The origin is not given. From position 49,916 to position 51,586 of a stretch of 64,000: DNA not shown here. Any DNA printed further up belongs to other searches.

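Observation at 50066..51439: Orphan 457-aa cytoplasmic protein translationally coupled inside the glycoside-hydrolase operon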

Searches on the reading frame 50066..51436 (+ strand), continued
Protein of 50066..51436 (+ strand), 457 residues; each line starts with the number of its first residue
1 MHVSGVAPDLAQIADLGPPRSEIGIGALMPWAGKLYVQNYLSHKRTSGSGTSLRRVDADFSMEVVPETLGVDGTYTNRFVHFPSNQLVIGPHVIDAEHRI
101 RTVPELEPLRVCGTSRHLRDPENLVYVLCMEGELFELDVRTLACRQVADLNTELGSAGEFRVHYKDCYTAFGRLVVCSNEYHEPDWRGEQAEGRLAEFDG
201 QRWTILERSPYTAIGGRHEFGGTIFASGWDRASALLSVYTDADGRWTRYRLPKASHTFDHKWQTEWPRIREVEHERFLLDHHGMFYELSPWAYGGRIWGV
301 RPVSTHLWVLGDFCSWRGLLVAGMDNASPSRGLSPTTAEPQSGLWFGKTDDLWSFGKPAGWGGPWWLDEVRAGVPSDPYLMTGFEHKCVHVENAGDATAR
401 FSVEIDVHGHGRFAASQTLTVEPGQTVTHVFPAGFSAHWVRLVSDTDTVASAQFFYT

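Call 32: fold_search(model_id=the predicted structure, library=pdb)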
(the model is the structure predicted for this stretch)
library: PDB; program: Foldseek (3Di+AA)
matches with E <= 10: 1822; with E <= 0.001: 658
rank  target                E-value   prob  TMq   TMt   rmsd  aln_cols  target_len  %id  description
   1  4a2l_E                1.4e-08  1.00  0.41  0.27  16.0       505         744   10  Structure of the periplasmic domain of the heparin and heparan sulphate sensing hybrid two component system BT4663 in  (released 2012-05-02)
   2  9bfu_A                1.4e-08  1.00  0.32  0.11  21.2       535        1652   13  Cryo-EM structure of Sevenless extracellular domain (composite map of the dimer, pH 4.6) (released 2025-01-29)
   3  4a2l_F                3.2e-08  1.00  0.40  0.26  15.7       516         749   10  Structure of the periplasmic domain of the heparin and heparan sulphate sensing hybrid two component system BT4663 in  (released 2012-05-02)
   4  9oz1_A                4.8e-08  1.00  0.33  0.21  22.2       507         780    9  Cryo-EM structure of chicken ROS1 in apo-state. Cryo-EM refinement is focused on the "leg" region of chicken ROS1. (released 2026-02-25)
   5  3c7e                  5.9e-08  1.00  0.31  0.29  22.8       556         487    9  Crystal structure of a glycoside hydrolase family 43 arabinoxylan arabinofuranohydrolase from Bacillus subtilis. (released 2008-11-18)
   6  9no3_A                8.8e-08  1.00  0.26  0.25  20.8       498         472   11  The bifunctional arabinofuranosidase/xylosidase from metagenome of Pseudacanthotermes militaris. (released 2025-10-08)
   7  8hhv_A                1.6e-07  1.00  0.26  0.25  24.2       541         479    9  endo-alpha-D-arabinanase EndoMA1 from Microbacterium arabinogalactanolyticum (released 2023-08-16)
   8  9jg6_a                1.7e-07  1.00  0.28  0.27  22.3       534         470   11  The tail-complex structure of phage P22 (released 2025-02-26)
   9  9no3_D                1.9e-07  1.00  0.25  0.24  21.2       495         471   11  The bifunctional arabinofuranosidase/xylosidase from metagenome of Pseudacanthotermes militaris. (released 2025-10-08)
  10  8ic1_A                2.0e-07  1.00  0.25  0.25  24.0       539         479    9  endo-alpha-D-arabinanase EndoMA1 D51N mutant from Microbacterium arabinogalactanolyticum in complex with arabinooligos (released 2023-08-16)
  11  3c7g_A                3.5e-07  1.00  0.30  0.29  22.8       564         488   10  Crystal structure of a glycoside hydrolase family 43 arabinoxylan arabinofuranohydrolase from Bacillus subtilis in com (released 2008-11-18)
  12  5ojr_D                5.5e-07  1.00  0.31  0.42  12.0       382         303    9  YCF48 bound to D1 peptide (released 2018-08-08)
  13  9nwi_Y                6.1e-07  1.00  0.29  0.27  16.7       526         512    8  Pseudomonas phage Pa223 tail (C6 symmetry) (released 2025-08-06)
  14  9no3_B                6.1e-07  1.00  0.25  0.23  21.7       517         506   10  The bifunctional arabinofuranosidase/xylosidase from metagenome of Pseudacanthotermes militaris. (released 2025-10-08)
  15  4cy5_A                6.4e-07  1.00  0.41  0.58   8.3       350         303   12  Crystal structure of the NSL1-WDS-NSL2 complex. (released 2014-05-14)
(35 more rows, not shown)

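Call 34: search_solved_structures(query=A1, max_evalue=10)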
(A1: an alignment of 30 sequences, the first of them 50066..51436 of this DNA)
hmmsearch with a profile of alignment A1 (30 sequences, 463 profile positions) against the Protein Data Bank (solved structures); distinct sequences matched with E-value up to 10: 1.
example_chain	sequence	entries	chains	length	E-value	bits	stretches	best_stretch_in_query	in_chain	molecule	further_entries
6zdy_A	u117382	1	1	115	0.62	11.9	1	147-195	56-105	Protein S100-A9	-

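Call 47: search_protein_families(library=ncbifam, proteins=[L019:11322-12269:+, L079:9173-9895:+], max_evalue=0.001)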
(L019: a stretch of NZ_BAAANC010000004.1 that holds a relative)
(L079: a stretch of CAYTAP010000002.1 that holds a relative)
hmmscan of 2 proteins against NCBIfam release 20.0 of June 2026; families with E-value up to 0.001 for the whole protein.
L019:11322-12269:+ (316 aa): 8 families
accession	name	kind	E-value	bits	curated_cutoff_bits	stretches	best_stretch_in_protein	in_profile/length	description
NF008458.0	PRK11337.1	equivalog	8.3e-28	97.2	378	1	48-294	30-271/293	MurR/RpiR family transcriptional regulator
NF040776.2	AlsR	equivalog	1.5e-22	79.9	400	1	43-267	13-232/279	transcriptional repressor AlsR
NF010701.0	PRK14101.1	equivalog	3.1e-19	68.6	920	1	37-262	346-565/638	bifunctional transcriptional regulator/glucokinase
NF008451.0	PRK11302.1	subfamily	1.5e-17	64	296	1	39-259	8-222/286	transcriptional regulator HexR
NF012026.0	PRK15482.1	equivalog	1.2e-15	57.8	408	1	46-293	15-264/285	HTH-type transcriptional regulator MurR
NF008590.0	PRK11557.1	equivalog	1.1e-11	44.7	355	1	43-294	12-262/282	MurR/RpiR family transcriptional regulator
TIGR03127.2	RuMP_HxlB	equivalog_domain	6.8e-08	32.6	160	1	140-259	6-120/178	6-phospho-3-hexuloisomerase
NF041755.1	RuMP_HxlAB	equivalog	7.5e-08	31.7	500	1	140-265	222-342/391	bifunctional 3-hexulose-6-phosphate synthase/6-phospho-3-hexuloisomerase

L079:9173-9895:+ (241 aa): 5 families
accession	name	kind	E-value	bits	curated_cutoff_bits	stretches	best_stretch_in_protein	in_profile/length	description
TIGR02431.1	pcaR_pcaU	subfamily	1.5e-14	53.9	284.75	1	8-208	6-211/248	beta-ketoadipate pathway transcriptional regulators, PcaR/PcaU/PobR family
NF045644.1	TransRegBhcR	equivalog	3.6e-09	36.3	350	1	6-233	21-261/267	HTH-type transcriptional regulator BhcR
NF008601.2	PRK11569.1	equivalog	4.5e-08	32.6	380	1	7-62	26-81/276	glyoxylate bypass operon transcriptional repressor IclR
NF011671.1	PRK15090.1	equivalog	1.5e-07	30.9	275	1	11-204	14-213/256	DNA-binding transcriptional regulator KdgR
NF007342.0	PRK09834.1-4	equivalog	0.00044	19.3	251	0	8-111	12-116/263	DNA-binding transcriptional regulator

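Call 48: search_protein_representatives(alignment_id=A1)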
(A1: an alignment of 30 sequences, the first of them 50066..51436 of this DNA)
Query: 30 sequences, 463 profile positions. Proteins with E-value up to 0.001 (for the whole library): 1458; up to 1e-10: 919; up to 1e-30: 346. The best 150 are listed.
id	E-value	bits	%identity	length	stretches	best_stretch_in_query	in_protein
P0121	2.1e-210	715.7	-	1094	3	7-402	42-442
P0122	4.3e-189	645.4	-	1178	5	75-401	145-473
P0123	5.3e-178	608.8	-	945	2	7-461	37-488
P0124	1.5e-167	574.4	-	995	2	7-462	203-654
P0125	2.6e-157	540.6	-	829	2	6-461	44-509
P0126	3.1e-157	540.4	-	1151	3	5-398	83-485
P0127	8.1e-157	539.0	-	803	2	5-463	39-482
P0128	3.1e-154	530.5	-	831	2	5-460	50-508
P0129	3.2e-151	520.6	-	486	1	5-462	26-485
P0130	8.7e-151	519.1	-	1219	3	5-462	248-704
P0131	1.8e-150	518.1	-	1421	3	9-408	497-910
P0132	1.7e-149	514.9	-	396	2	95-463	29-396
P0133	2.4e-149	514.4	-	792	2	5-462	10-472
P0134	2.9e-149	514.1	-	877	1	8-462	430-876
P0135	5.7e-149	513.1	-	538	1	5-463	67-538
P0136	8.1e-148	509.3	-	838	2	5-462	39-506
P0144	3.1e-139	481.0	-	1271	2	6-462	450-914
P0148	2.4e-134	465.0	-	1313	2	4-462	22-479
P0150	5.7e-134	463.7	-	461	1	5-463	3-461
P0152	6.6e-133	460.2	-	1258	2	6-462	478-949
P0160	8.4e-127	440.1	-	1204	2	7-460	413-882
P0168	1.5e-120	419.5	-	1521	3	250-462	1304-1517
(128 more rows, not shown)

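Call 50: search_protein_families(library=pfam, alignment_id=A2, max_evalue=0.001)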
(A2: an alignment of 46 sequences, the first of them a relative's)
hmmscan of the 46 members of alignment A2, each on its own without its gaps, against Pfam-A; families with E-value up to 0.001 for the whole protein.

A. member 1, P0121 (1094 aa): 0 families

B. families by the number of members that match (of 46 scanned): 22 families
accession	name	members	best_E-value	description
PF00884.28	Sulfatase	4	1.8e-52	Sulfatase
PF16347.10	SGSH_C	4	2.6e-30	N-sulphoglucosamine sulphohydrolase, C-terminal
PF01663.27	Phosphodiest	3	9.5e-15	Type I phosphodiesterase / nucleotide pyrophosphatase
PF00246.29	Peptidase_M14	2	3.1e-08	Zinc carboxypeptidase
PF07589.16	PEP-CTERM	2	3.9e-06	PEP-CTERM motif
PF25174.1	Beta-prop_THOC3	1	2.2e-16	THOC3 beta-propeller domain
PF24817.1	WD40_WDHD1_1st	1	1.1e-13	WDHD1 first WD40 domain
PF23414.1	Beta-prop_EML_2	1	1.1e-13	Echinoderm microtubule-associated protein second beta-propeller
PF24814.1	WD40_Prp19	1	1.7e-12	Prp19 WD40 domain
PF18884.5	TSP3_bac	1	6.8e-12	Bacterial TSP3 repeat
PF25173.1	Beta-prop_WDR3_1st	1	1.4e-09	WDR3 first beta-propeller domain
PF00400.38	WD40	1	3.3e-08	WD domain, G-beta repeat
PF12894.13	ANAPC4_WD40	1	8.7e-08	Anaphase-promoting complex subunit 4 WD40 domain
PF18962.6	Por_Secre_tail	1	5.2e-07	Secretion system C-terminal sorting domain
PF04773.18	FecR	1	1.7e-06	FecR protein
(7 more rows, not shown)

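Call 51: list_cluster_members(proteins=[P0121, P0123, P0125, P0127, P0129, P0133, P0135, P0150, P0134, P0124])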
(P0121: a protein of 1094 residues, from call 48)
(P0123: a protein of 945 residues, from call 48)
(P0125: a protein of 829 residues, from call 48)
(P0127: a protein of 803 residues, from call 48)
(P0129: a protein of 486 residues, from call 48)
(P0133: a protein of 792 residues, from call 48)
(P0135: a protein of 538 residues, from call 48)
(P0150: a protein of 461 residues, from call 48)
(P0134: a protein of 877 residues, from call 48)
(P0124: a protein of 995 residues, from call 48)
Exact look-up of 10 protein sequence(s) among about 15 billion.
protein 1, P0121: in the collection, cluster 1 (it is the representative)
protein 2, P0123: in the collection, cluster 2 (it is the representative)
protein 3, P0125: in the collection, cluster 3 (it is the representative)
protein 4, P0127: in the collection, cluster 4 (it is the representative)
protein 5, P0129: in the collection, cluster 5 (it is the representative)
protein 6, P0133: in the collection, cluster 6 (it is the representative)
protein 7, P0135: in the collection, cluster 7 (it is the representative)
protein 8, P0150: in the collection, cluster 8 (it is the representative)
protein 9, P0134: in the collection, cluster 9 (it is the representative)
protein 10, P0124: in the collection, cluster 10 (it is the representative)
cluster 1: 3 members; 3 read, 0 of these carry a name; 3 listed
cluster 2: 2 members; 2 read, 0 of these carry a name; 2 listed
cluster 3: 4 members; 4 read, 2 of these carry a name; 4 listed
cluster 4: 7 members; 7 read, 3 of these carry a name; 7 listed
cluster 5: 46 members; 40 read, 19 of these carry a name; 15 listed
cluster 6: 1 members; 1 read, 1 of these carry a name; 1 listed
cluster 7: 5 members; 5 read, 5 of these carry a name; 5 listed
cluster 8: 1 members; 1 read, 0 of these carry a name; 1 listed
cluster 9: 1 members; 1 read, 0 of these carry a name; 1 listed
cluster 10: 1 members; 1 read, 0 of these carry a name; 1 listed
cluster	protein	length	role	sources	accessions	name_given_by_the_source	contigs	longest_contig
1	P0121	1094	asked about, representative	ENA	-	-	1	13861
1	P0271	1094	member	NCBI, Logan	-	-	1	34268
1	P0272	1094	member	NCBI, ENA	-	-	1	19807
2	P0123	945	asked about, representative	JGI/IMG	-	-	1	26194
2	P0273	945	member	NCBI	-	-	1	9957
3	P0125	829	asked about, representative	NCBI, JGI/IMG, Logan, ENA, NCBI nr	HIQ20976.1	MAG TPA: hypothetical protein EYH34_07045 [Planctomycetes bacterium] | hypothetical protein [Planctomycetota bacterium]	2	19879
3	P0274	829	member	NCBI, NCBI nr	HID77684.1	MAG TPA: hypothetical protein EYP56_17025 [Planctomycetaceae bacterium] | hypothetical protein [Planctomycetaceae bacterium]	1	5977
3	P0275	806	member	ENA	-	-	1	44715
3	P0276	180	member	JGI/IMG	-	-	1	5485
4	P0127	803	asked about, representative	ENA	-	-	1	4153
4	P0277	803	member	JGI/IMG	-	hypothetical protein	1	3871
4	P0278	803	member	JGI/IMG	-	hypothetical protein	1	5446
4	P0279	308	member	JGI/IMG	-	hypothetical protein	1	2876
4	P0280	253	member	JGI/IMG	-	-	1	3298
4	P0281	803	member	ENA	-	-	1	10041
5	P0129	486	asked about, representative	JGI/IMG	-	-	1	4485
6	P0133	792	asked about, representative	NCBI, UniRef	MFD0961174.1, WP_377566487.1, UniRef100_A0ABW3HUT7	hypothetical protein [Paenibacillus chungangensis] | F5/8 type C domain-containing protein n=1 Tax=Paenibacillus chungangensis TaxID=696535 ...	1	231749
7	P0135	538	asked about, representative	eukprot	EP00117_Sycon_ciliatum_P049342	scpid54540/ scgid0282/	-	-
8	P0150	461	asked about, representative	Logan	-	-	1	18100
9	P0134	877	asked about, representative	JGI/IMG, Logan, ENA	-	-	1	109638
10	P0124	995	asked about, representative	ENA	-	-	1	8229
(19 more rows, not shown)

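Call 56: find_homologous_proteins(query=A2, max_evalue=1e-10)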
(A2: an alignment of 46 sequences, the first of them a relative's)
Query A2 (46 sequences) (1094 aa, profile of the alignment): 6418 proteins with E <= 1e-10 among 8000 candidates; the best 120 are listed.
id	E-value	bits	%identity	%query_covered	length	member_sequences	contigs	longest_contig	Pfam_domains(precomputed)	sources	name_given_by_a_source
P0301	0.0e+0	1316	47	37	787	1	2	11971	-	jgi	jgi:hypothetical protein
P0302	0.0e+0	1306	52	37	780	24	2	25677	-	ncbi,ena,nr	ncbi:MAG TPA: hypothetical protein PLJ31_14820 [Armatimonadota bacterium]|nr:hypothetical protein [A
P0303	0.0e+0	1301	52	36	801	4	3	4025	-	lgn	-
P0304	0.0e+0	1301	47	38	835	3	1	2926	-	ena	-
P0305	0.0e+0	1298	51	36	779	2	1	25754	-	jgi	-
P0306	0.0e+0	1298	47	36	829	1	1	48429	-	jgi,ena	-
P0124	0.0e+0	1297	47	36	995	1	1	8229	-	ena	-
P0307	0.0e+0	1294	46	36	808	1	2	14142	-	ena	-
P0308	0.0e+0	1294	51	37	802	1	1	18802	-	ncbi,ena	-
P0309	0.0e+0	1294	53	36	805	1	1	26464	-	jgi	-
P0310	0.0e+0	1292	52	37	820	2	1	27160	-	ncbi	-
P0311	0.0e+0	1292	48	39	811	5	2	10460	-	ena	-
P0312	0.0e+0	1290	47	36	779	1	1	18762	-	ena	-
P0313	0.0e+0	1289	51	36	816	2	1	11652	-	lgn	-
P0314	0.0e+0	1288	51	37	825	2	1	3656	-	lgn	-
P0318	0.0e+0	1283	53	36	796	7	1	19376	PF05506.18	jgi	-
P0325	0.0e+0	1278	50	37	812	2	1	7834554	-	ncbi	ncbi:hypothetical protein ACXR0O_06215 [Verrucomicrobiota bacterium sgz303538]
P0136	0.0e+0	1263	47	39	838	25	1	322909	-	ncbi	-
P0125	0.0e+0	1259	49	36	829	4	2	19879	-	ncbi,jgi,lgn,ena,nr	ncbi:MAG TPA: hypothetical protein EYH34_07045 [Planctomycetes bacterium]|nr:hypothetical protein [P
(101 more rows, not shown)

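Call 57: find_encoding_contigs(protein=P0325, flank=10000, max_places=2)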
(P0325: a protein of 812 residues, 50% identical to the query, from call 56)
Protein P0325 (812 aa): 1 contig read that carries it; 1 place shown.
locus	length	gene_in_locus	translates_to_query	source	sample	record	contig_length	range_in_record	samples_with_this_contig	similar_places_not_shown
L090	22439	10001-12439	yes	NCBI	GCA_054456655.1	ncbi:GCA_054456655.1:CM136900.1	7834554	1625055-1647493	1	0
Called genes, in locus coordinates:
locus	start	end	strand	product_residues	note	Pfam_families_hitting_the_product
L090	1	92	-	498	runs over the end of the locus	PF00115:COX1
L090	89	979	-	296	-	-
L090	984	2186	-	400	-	-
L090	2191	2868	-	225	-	PF00034:Cytochrom_C, PF13442:Cytochrome_CBB3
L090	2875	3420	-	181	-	PF11821:ActD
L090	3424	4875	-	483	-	PF03916:NrfD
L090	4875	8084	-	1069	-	PF01568:Molydop_binding (weak), PF12837:Fer4_6 (faint), PF12838:Fer4_7 (weak), PF13183:Fer4_8 (faint), PF13237:Fer4_10 (faint), PF13247:Fer4_11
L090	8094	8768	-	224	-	PF02085:Cytochrom_CIII (faint), PF14522:Cytochrome_C7 (weak), PF14537:Cytochrom_c3_2 (faint), PF22113:Mtrc-MtrF_II-IV_dom (faint)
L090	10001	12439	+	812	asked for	-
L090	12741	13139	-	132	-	PF00072:Response_reg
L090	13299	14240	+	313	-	PF13409:GST_N_2, PF13410:GST_C_2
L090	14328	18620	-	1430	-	-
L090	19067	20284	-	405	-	-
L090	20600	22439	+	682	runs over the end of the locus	PF01590:GAF, PF13185:GAF_2, PF00989:PAS (faint), PF08447:PAS_3, PF00512:HisKA, PF02518:HATPase_c, PF00072:Response_reg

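Call 58: find_encoding_contigs(protein=P0136, flank=10000, max_places=2)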
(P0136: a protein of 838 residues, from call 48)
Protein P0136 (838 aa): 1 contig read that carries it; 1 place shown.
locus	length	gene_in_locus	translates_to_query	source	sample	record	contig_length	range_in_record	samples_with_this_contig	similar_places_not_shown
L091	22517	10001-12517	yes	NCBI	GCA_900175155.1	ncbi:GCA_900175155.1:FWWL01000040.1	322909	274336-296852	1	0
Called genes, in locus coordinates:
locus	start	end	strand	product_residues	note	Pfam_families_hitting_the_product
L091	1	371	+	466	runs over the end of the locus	PF00034:Cytochrom_C (faint), PF03150:CCP_MauG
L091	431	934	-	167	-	PF03975:CheD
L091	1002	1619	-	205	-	-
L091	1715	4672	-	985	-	PF01627:Hpt, PF07194:P2 (weak), PF02895:H-kinase_dim, PF02518:HATPase_c, PF01584:CheW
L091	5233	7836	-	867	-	-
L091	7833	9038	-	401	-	PF00149:Metallophos, PF12850:Metallophos_2 (faint)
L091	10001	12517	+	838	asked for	-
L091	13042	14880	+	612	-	PF00089:Trypsin, PF13365:Trypsin_2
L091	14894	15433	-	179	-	-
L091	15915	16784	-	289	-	-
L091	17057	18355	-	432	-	PF00155:Aminotran_1_2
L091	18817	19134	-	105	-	PF01883:FeS_assembly_P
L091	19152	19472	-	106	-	PF00355:Rieske, PF13806:Rieske_2, PF22543:Rieske_4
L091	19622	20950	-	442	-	PF19295:SufBD_N, PF01458:SUFBD_core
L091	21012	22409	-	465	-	PF19295:SufBD_N, PF01458:SUFBD_core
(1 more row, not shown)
